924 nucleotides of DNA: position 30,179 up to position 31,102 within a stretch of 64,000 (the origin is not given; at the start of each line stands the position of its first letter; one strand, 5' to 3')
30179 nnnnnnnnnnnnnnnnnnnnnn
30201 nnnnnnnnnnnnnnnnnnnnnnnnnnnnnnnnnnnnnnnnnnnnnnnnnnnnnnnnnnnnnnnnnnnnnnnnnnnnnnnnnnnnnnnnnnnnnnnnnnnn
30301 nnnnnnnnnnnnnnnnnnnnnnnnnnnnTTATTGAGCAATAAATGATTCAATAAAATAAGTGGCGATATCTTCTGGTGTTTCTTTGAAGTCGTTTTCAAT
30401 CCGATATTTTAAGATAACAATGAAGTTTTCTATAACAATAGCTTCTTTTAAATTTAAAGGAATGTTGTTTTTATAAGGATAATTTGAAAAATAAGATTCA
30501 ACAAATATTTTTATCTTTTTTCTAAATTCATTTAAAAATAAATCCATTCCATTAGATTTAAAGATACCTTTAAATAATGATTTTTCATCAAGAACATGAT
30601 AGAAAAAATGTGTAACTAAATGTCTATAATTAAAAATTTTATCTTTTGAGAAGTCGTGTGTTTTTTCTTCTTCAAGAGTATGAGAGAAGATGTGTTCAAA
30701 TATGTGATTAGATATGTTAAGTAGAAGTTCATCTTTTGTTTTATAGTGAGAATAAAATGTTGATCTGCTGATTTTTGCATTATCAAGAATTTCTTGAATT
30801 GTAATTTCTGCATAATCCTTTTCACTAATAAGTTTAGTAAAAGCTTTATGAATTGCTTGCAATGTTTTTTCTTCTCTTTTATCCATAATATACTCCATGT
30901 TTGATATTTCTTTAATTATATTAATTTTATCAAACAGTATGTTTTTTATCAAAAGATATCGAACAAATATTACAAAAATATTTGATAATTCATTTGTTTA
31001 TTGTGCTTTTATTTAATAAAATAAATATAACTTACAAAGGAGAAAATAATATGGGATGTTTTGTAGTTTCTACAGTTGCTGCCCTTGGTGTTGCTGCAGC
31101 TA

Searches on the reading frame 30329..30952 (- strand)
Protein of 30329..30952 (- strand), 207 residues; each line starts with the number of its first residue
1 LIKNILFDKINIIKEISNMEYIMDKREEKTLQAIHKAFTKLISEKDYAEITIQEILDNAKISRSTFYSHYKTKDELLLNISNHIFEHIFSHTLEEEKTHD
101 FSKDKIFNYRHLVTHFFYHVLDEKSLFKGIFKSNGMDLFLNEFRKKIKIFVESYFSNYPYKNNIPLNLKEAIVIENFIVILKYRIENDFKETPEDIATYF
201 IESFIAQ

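Call 69: search_protein_families(library=pfam, proteins=[window:30329-30952:-], max_evalue=0.001)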
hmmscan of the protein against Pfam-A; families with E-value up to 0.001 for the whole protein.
window:30329-30952:- (207 aa): 4 families
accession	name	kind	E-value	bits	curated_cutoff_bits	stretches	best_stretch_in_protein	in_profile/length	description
PF00440.29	TetR_N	-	2.9e-09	37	24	1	39-78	6-45/47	Bacterial regulatory proteins, tetR family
PF14278.11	TetR_C_8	-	8.1e-06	26.3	26.1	1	112-201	6-98/103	Transcriptional regulator C-terminal region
PF13022.12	HTH_Tnp_1_2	-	0.00014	22.4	27.9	1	25-95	4-70/122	Helix-turn-helix of insertion element transposase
PF19776.5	DUF6262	-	0.00036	21.1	29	1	18-77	4-61/110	Family of unknown function (DUF6262)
